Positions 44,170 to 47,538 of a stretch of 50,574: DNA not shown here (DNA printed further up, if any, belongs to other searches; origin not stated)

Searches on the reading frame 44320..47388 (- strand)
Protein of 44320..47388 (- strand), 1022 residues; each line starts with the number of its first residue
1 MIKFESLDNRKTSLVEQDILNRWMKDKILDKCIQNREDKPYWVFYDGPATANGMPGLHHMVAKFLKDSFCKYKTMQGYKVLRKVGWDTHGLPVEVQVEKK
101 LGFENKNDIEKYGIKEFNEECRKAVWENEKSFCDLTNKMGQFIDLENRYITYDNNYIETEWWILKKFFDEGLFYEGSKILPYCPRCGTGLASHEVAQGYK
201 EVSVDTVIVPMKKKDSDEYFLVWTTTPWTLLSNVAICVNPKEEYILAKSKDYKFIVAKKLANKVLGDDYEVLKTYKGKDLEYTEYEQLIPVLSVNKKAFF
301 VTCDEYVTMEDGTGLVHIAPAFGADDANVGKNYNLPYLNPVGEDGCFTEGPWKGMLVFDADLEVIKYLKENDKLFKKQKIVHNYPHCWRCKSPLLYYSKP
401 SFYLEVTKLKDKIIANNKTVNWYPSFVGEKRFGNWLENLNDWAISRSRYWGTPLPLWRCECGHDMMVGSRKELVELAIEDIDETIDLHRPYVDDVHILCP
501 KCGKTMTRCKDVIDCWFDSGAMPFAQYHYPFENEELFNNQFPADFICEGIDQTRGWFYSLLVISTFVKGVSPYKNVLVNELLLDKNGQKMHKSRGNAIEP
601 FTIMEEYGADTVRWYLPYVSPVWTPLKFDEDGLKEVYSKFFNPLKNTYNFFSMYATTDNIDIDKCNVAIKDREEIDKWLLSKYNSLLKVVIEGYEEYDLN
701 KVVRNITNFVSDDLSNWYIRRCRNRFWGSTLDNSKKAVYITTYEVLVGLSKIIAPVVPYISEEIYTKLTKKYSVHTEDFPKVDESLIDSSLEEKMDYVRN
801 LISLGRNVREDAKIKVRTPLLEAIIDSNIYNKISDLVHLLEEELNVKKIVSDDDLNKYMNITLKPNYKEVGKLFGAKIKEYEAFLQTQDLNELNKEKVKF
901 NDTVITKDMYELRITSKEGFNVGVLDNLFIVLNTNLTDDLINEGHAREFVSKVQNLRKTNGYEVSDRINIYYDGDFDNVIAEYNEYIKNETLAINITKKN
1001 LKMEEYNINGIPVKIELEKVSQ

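Call 70: search_protein_families(library=pfam, proteins=[window:44320-47388:-], max_evalue=0.01)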
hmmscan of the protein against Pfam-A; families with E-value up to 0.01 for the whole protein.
window:44320-47388:- (1022 aa): 5 families
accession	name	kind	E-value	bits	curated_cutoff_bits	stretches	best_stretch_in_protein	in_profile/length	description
PF00133.28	tRNA-synt_1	-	1e-121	407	22.7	1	19-622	2-407/414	tRNA synthetases class I (I, L, M and V)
PF19302.4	DUF5915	-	5e-39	134.3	27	1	839-1020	3-195/195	Domain of unknown function (DUF5915)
PF08264.19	Anticodon_1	-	1.2e-37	129.5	25.1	1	676-822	1-145/148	Anticodon-binding domain of tRNA ligase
PF09334.17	tRNA-synt_1g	-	2.8e-17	63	20.1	2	568-635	307-373/391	tRNA synthetases class I (M)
PF01921.24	tRNA-synt_1f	-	0.0017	17.8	27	1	577-643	270-335/360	tRNA synthetases class I (K)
